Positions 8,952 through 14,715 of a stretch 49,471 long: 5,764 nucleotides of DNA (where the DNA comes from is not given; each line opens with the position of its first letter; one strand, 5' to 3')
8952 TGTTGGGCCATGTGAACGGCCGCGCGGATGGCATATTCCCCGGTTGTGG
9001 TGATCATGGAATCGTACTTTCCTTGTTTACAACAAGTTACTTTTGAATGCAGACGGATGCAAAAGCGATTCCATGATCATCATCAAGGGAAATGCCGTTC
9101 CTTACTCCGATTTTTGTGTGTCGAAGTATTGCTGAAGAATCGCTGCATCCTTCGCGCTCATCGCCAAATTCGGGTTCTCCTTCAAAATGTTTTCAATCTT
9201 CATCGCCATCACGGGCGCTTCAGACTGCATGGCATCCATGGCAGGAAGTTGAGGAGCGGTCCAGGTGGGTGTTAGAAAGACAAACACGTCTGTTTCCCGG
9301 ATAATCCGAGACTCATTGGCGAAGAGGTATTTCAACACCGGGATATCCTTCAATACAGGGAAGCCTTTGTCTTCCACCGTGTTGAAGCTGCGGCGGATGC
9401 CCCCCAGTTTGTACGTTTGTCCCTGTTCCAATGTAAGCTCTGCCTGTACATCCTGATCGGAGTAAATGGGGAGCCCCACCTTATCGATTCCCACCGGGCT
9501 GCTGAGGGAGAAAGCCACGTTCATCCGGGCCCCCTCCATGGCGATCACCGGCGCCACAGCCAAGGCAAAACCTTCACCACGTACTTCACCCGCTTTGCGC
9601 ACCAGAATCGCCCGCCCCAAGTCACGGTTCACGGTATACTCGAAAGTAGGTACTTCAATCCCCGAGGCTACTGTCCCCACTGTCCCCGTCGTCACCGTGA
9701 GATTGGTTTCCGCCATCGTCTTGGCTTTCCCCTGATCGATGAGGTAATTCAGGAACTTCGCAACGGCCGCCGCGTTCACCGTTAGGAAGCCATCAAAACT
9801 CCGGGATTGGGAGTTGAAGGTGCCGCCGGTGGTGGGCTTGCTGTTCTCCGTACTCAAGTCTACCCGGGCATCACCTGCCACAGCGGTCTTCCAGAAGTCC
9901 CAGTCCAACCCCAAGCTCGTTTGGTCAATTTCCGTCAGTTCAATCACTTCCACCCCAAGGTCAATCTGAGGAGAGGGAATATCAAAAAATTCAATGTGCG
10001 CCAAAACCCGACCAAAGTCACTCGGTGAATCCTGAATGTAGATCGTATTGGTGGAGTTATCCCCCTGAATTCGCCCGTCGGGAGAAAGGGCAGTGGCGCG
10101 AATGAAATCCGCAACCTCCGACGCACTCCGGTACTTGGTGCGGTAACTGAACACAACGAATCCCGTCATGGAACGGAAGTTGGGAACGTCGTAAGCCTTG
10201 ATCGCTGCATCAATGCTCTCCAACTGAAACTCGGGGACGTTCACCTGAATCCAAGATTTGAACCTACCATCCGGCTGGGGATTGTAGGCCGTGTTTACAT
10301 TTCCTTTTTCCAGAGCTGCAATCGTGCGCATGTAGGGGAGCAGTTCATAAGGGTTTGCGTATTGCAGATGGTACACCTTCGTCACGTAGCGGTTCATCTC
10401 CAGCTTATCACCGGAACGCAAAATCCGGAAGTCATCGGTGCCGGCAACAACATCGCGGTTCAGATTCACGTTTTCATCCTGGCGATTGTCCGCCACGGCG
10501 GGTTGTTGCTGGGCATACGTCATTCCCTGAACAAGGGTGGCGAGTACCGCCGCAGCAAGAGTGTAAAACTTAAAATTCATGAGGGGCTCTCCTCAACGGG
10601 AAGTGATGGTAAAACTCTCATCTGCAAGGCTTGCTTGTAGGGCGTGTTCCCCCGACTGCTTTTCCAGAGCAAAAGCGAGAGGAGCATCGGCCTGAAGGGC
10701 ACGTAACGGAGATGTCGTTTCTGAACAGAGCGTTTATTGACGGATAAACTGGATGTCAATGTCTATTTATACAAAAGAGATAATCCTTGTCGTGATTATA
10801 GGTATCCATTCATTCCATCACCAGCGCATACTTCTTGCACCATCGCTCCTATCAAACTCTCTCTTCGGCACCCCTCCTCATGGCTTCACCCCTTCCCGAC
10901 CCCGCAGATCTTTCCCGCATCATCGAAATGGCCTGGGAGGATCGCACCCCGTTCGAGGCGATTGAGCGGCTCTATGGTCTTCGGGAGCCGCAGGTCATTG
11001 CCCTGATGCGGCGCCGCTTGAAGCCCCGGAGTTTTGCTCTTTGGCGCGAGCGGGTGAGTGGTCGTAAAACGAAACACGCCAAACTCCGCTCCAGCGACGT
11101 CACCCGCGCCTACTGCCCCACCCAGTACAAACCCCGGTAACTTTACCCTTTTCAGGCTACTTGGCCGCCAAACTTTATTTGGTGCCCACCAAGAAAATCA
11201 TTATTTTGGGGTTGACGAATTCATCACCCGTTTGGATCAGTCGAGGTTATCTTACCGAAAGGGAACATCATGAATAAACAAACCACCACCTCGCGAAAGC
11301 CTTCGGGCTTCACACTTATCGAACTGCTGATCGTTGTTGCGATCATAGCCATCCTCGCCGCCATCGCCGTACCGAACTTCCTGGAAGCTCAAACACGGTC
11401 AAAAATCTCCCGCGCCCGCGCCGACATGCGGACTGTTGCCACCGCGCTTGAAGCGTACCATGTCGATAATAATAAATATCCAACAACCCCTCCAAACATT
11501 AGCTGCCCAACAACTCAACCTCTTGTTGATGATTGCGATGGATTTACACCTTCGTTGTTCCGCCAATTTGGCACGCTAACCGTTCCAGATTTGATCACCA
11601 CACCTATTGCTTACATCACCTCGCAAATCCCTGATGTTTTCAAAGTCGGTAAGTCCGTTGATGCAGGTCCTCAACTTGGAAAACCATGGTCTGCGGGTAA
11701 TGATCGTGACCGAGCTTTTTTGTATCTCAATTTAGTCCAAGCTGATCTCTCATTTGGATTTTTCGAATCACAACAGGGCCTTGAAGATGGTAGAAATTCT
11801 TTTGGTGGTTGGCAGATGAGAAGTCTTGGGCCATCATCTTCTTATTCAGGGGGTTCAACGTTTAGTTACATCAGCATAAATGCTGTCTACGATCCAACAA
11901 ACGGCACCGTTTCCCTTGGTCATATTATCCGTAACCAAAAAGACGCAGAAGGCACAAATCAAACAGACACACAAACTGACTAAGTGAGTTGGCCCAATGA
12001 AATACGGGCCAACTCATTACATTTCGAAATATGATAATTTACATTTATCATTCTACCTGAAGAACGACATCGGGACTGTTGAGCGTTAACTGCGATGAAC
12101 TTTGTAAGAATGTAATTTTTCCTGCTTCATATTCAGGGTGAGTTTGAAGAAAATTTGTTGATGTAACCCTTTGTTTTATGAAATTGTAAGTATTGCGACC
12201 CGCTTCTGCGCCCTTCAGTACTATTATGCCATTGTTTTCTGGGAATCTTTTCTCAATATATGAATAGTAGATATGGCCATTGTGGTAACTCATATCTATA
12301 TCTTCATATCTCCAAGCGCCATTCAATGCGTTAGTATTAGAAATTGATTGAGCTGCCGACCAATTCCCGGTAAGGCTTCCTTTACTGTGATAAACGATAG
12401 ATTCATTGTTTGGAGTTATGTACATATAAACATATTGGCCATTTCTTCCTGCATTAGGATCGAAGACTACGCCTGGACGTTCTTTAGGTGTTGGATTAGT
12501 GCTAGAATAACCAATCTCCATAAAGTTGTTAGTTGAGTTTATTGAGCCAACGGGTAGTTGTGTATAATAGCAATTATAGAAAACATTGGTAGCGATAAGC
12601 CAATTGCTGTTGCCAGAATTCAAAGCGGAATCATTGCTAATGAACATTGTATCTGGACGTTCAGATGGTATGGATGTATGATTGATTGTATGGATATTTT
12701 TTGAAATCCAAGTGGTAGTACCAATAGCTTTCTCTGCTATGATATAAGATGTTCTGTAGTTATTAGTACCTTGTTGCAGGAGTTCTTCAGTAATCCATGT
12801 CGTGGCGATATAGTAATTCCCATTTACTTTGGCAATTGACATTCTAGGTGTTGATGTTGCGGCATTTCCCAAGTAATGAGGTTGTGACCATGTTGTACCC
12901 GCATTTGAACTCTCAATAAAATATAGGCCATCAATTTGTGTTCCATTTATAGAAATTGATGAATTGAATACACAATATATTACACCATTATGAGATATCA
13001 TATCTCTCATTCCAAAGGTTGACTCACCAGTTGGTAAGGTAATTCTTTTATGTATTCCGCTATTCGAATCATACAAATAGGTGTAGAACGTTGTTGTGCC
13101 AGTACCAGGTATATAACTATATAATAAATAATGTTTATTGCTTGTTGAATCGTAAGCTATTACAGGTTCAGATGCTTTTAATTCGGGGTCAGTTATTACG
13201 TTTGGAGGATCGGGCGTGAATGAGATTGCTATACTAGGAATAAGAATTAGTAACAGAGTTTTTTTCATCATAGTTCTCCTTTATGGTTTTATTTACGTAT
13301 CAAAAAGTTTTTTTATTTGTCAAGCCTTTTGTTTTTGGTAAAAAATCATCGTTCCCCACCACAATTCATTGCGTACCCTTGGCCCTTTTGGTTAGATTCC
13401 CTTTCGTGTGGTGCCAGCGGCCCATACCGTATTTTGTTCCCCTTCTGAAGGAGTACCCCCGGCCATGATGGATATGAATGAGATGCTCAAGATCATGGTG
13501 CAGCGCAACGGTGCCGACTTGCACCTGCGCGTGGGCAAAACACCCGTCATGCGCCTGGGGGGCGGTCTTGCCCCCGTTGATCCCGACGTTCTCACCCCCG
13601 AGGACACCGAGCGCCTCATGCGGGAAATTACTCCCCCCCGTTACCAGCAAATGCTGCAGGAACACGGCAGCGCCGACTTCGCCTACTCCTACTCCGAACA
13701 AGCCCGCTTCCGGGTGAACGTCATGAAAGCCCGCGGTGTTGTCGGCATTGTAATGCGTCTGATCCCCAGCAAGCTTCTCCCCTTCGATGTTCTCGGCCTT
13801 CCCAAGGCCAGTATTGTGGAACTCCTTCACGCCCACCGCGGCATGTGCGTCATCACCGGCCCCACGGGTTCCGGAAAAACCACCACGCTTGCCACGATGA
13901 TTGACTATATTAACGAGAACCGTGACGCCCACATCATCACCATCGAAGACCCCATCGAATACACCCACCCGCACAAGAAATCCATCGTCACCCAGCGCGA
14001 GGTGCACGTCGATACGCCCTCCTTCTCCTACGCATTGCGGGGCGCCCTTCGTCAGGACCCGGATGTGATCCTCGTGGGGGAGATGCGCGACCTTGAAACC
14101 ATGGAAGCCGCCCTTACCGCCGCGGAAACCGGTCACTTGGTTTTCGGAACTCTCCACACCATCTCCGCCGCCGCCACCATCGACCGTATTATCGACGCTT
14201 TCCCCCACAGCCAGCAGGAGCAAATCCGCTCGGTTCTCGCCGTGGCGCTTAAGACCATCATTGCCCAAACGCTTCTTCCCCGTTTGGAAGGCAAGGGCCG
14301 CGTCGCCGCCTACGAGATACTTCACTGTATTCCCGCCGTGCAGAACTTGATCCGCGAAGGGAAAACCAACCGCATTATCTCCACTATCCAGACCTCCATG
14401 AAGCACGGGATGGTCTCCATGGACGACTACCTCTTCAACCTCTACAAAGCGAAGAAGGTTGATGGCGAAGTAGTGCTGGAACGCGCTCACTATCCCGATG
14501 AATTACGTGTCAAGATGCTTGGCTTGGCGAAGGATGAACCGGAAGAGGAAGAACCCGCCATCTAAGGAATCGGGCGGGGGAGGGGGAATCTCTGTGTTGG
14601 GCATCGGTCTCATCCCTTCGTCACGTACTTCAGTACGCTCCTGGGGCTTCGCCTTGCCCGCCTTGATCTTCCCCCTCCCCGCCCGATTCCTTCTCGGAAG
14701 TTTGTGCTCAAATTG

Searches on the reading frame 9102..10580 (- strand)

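Call 35: search_protein_families(library=pfam, proteins=[window:9102-10580:-], max_evalue=0.01)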
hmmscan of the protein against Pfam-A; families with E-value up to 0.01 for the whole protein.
window:9102-10580:- (492 aa): 2 families
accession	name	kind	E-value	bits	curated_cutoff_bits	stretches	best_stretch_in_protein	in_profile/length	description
PF00263.26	Secretin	-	2.7e-18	66.6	27.5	1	280-439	2-166/169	Bacterial type II and III secretion system protein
PF03958.22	Secretin_N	-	1.9e-10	41.2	28.2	1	144-205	2-69/69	Bacterial type II/III secretion system short domain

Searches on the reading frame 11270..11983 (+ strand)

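Call 35: search_protein_families(library=pfam, proteins=[window:11270-11983:+], max_evalue=0.01)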
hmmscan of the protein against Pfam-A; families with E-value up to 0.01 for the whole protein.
window:11270-11983:+ (237 aa): 2 families
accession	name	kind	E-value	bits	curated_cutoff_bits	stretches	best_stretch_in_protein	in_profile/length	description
PF07963.17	N_methyl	-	2.8e-09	36.6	21.2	1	9-33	2-26/27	Prokaryotic N-terminal methylation motif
PF08334.16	T2SSG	-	1.6e-05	25.3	21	1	37-77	2-42/108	Type II secretion system (T2SS), protein G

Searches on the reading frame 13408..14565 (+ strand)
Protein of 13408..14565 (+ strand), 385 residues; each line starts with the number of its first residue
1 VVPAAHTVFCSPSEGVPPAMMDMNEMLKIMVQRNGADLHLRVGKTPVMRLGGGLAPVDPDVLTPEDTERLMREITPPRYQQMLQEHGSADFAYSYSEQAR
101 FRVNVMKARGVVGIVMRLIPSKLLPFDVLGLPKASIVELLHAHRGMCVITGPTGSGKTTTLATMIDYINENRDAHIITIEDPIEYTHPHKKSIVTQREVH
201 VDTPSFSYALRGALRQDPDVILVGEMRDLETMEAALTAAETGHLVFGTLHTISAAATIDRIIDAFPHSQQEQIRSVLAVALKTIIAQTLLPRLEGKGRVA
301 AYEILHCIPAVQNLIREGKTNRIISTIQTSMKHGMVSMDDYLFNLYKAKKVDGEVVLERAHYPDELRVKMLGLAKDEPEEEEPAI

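Call 20: find_homologous_proteins(query=window:13408-14565:+, max_evalue=1e-100)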
Query window:13408-14565:+ (385 aa): 4594 proteins with E <= 1e-100 among 8000 candidates; the best 120 are listed.
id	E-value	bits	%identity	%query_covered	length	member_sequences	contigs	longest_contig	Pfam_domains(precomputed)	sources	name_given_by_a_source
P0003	1.8e-218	743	93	92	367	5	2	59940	PF00437.27,PF20720.4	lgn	-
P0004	3.9e-201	686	85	95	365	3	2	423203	PF00437.27,PF20720.4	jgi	jgi:twitching motility protein PilT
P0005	4.7e-201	686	86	92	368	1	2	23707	PF00437.27,PF20720.4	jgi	-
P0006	9.5e-201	685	85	92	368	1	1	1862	PF00437.27,PF20720.4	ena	-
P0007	7.1e-200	682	85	92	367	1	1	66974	PF00437.27,PF20720.4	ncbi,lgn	-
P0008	1.9e-195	667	83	95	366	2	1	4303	PF00437.27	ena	-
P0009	2.4e-194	664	84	91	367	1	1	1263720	PF00437.27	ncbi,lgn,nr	ncbi:type IV pilus twitching motility protein PilT [bacterium]|nr:type IV pilus twitching motility p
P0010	6.3e-194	662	80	95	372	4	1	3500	PF00437.27,PF13401.13,PF20720.4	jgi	-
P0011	1.6e-192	658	80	94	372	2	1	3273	PF00437.27,PF20720.4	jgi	jgi:twitching motility protein PilT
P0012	3.2e-190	650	80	95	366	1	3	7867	PF00437.27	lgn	-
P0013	4.0e-190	650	82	92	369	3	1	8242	PF00437.27,PF20720.4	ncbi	-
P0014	4.3e-184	630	78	93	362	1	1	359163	PF00437.27,PF20720.4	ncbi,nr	ncbi:MAG: type IV pilus twitching motility protein PilT [Candidatus Sumerlaeia bacterium]|nr:type IV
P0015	6.6e-183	626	77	95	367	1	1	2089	PF00437.27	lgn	-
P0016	1.2e-182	625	77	95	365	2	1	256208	PF00437.27,PF13401.13,PF20720.4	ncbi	ncbi:MAG: type IV pilus twitching motility protein PilT [Sumerlaeia bacterium]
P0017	1.0e-181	622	77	95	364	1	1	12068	PF00437.27,PF20720.4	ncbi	-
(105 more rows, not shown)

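Call 22: find_encoding_contigs(protein=P0003, flank=5000, max_places=3)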
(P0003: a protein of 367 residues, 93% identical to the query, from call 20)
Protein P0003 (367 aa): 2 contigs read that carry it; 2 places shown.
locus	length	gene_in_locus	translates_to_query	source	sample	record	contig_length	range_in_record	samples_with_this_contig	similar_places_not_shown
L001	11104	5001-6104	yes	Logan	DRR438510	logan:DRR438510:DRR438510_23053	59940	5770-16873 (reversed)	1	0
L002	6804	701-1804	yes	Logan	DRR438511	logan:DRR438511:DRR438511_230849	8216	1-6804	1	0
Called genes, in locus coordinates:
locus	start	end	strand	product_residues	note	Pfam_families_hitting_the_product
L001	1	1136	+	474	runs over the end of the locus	PF03062:MBOAT, PF13813:MBOAT_2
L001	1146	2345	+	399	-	PF16822:ALGX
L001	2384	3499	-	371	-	PF13439:Glyco_transf_4, PF13579:Glyco_trans_4_4 (weak), PF20706:GT4-conflict (weak), PF00534:Glycos_transf_1, PF13692:Glyco_trans_1_4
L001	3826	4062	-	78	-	-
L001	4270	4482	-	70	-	PF01165:Ribosomal_S21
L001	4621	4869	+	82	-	-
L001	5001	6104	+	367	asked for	PF00437:T2SSE, PF20720:nSTAND3 (faint)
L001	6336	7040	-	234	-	PF00106:adh_short, PF13561:adh_short_C2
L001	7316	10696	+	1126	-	PF04932:Wzy_C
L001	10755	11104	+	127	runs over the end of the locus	-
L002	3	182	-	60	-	?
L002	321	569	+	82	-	-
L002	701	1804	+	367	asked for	PF00437:T2SSE, PF20720:nSTAND3 (faint)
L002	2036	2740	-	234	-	PF00106:adh_short, PF13561:adh_short_C2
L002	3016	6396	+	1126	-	PF04932:Wzy_C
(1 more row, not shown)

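Call 23: find_encoding_contigs(protein=P0004, flank=5000, max_places=3)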
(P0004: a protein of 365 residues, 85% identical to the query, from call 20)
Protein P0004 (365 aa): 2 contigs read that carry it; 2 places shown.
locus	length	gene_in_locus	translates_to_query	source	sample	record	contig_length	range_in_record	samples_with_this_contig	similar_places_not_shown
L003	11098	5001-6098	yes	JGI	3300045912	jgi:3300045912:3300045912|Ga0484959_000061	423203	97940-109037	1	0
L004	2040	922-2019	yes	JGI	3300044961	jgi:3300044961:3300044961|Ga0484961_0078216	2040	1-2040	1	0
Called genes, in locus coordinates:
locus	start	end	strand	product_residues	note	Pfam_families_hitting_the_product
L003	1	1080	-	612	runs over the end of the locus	PF02543:Carbam_trans_N, PF16861:Carbam_trans_C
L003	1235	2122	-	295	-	-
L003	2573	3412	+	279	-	-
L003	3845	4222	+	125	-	PF00164:Ribosom_S12_S23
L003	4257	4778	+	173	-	PF00177:Ribosomal_S7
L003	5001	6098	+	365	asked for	PF00437:T2SSE, PF20720:nSTAND3 (faint)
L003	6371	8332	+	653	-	PF16177:ACAS_N, PF00501:AMP-binding, PF13193:AMP-binding_C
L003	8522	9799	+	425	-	PF04542:Sigma70_r2 (weak), PF07719:TPR_2 (faint), PF08281:Sigma70_r4_2 (weak), PF20239:DUF6596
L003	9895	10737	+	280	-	PF03795:YCII, PF00903:Glyoxalase (weak), PF06983:3-dmu-9_3-mt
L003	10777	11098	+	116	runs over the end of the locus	PF03795:YCII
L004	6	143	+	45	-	PF00164:Ribosom_S12_S23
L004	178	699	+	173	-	PF00177:Ribosomal_S7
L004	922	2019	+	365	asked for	PF00437:T2SSE, PF20720:nSTAND3 (faint)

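Call 24: find_encoding_contigs(protein=P0005, flank=5000, max_places=3)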
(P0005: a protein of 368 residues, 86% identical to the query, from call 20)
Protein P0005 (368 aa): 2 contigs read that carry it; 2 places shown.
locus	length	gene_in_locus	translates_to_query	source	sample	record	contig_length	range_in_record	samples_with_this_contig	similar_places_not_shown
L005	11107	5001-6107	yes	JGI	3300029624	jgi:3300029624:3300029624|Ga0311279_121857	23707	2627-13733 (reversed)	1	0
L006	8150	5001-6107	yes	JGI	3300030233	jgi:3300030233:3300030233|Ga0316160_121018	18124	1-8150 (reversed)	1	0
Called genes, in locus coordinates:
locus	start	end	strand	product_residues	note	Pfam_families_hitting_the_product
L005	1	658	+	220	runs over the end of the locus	PF00625:Guanylate_kin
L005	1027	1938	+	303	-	-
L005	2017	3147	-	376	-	PF07228:SpoIIE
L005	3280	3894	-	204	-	PF00132:Hexapep, PF14602:Hexapep_2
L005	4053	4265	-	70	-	PF01165:Ribosomal_S21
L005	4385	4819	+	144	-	-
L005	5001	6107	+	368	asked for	PF00437:T2SSE, PF20720:nSTAND3 (faint)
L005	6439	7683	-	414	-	PF13742:tRNA_anti_2, PF01336:tRNA_anti-codon, PF02601:Exonuc_VII_L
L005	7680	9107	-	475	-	-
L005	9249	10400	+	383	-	PF00953:Glycos_transf_4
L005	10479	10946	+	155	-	PF01668:SmpB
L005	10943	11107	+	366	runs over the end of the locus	-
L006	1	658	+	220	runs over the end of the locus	PF00625:Guanylate_kin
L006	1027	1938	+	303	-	-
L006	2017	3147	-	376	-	PF07228:SpoIIE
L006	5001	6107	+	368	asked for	PF00437:T2SSE, PF20720:nSTAND3 (faint)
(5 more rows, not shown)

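Call 26: list_cluster_members(proteins=[P0003, P0002, window:13408-14565:+])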
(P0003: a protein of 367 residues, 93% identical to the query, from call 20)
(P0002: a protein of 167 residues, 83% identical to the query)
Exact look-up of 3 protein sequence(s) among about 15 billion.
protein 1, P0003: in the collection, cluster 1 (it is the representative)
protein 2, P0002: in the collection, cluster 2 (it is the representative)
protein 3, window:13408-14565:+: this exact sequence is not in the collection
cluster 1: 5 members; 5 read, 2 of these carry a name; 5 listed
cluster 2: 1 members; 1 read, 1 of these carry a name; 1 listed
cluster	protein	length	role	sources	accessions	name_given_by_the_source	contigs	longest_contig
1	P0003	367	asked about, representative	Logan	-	-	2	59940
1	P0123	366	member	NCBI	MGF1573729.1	MAG: type IV pilus twitching motility protein PilT [Sumerlaeia bacterium]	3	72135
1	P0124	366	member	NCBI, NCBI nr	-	-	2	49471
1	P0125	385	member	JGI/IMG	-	twitching motility protein PilT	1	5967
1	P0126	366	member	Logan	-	-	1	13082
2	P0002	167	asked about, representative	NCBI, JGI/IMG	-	Spy/CpxP family protein refolding chaperone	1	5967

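Call 27: find_encoding_contigs(protein=P0124, flank=6000, max_places=6)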
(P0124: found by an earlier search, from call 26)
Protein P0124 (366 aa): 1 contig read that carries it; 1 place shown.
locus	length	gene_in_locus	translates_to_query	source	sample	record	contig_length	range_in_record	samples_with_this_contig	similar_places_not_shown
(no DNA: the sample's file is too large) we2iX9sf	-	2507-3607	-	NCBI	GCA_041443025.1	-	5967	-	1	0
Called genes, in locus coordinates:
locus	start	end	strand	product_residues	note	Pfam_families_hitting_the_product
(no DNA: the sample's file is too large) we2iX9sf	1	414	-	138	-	?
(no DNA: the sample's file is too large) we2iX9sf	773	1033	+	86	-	PF10985:DUF2805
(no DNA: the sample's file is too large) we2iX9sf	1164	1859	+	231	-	PF07963:N_methyl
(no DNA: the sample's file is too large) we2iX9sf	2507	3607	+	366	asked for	PF00437:T2SSE, PF20720:nSTAND3 (faint)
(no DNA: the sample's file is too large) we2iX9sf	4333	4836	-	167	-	PF07813:LTXXQ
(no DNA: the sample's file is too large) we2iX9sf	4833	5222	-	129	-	-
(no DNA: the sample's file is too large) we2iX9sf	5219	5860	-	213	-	PF04542:Sigma70_r2, PF08281:Sigma70_r4_2, PF04545:Sigma70_r4, PF21476:PF0610-like_N (faint)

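Call 28: find_encoding_contigs(protein=P0123, flank=6000, max_places=6)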
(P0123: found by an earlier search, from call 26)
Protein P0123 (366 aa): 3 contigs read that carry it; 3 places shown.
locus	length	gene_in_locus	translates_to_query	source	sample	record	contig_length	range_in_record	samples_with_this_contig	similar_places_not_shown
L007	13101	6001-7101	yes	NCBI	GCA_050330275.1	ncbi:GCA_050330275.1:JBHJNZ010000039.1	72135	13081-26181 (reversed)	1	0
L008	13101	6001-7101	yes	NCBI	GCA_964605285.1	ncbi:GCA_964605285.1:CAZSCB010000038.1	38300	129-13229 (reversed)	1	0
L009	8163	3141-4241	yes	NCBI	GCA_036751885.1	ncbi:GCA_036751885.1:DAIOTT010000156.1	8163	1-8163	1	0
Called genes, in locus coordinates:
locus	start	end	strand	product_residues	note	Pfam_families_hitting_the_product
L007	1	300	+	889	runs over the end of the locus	PF04231:Endonuclease_1, PF00932:LTD (weak), PF19078:Big_12 (weak)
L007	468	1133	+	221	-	-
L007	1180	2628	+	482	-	PF03062:MBOAT, PF13813:MBOAT_2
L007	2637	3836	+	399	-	PF16822:ALGX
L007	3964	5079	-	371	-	PF13439:Glyco_transf_4, PF13579:Glyco_trans_4_4 (weak), PF20706:GT4-conflict (weak), PF00534:Glycos_transf_1, PF13692:Glyco_trans_1_4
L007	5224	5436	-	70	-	PF01165:Ribosomal_S21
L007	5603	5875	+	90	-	-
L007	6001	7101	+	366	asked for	PF00437:T2SSE, PF20720:nSTAND3 (weak)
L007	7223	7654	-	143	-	-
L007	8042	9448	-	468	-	PF01139:RtcB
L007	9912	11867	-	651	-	PF13292:DXP_synthase_N, PF00676:E1_dh (weak), PF02775:TPP_enzyme_C (weak), PF02779:Transket_pyr, PF02780:Transketolase_C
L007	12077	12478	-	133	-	PF02609:Exonuc_VII_S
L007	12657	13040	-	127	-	PF01740:STAS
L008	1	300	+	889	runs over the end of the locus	PF04231:Endonuclease_1, PF19078:Big_12 (weak)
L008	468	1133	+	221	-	-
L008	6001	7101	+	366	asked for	PF00437:T2SSE, PF20720:nSTAND3 (weak)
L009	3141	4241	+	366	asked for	PF00437:T2SSE, PF20720:nSTAND3 (weak)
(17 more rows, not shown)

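Call 35: search_protein_families(library=pfam, proteins=[window:13408-14565:+], max_evalue=0.01)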
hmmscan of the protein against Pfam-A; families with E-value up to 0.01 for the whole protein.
window:13408-14565:+ (385 aa): 17 families
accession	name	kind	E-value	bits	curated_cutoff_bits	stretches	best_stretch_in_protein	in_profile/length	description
PF00437.27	T2SSE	-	1.2e-49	169.4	24.9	1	97-299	90-287/370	Type II/IV secretion system protein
PF20720.3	nSTAND3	-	2e-05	24.8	27.2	1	139-193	13-68/155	Novel STAND NTPase 3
PF13401.12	AAA_22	-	3.5e-05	24.6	27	1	143-181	4-41/130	AAA domain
PF13604.12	AAA_30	-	0.00014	22.1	27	1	136-173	10-46/191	AAA domain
PF04851.21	ResIII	-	0.00032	21.1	22.5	1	137-184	16-64/164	Type III restriction enzyme, res subunit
PF13191.12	AAA_16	-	0.00043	21.2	32.6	1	142-184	21-61/167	AAA ATPase domain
PF13245.12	AAA_19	-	0.00053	20.6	25.1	1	142-174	9-41/134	AAA domain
PF25199.1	nSTAND_NTPase5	-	0.00059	20.1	34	1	144-189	41-86/145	Novel STAND NTPase 5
PF10412.15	TrwB_AAD_bind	-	0.00094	18.6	20.5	1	146-177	17-48/387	Type IV secretion-system coupling protein DNA-binding domain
PF13173.12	AAA_14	-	0.0011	19.5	27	1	145-190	3-48/129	AAA domain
PF13086.12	AAA_11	-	0.0014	18.9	27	1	140-178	13-45/257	AAA domain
PF01935.23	DUF87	-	0.0017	18.9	23.2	1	148-189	27-68/220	Helicase HerA, central domain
PF06414.18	Zeta_toxin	-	0.0018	18.2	22.3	1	146-198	18-69/199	Zeta toxin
PF02492.25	cobW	-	0.0025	17.9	20.7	1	147-181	3-35/180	CobW/HypB/UreG, nucleotide-binding domain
PF13555.12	AAA_29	-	0.0046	17.1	27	1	143-161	21-39/61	P-loop containing region of AAA domain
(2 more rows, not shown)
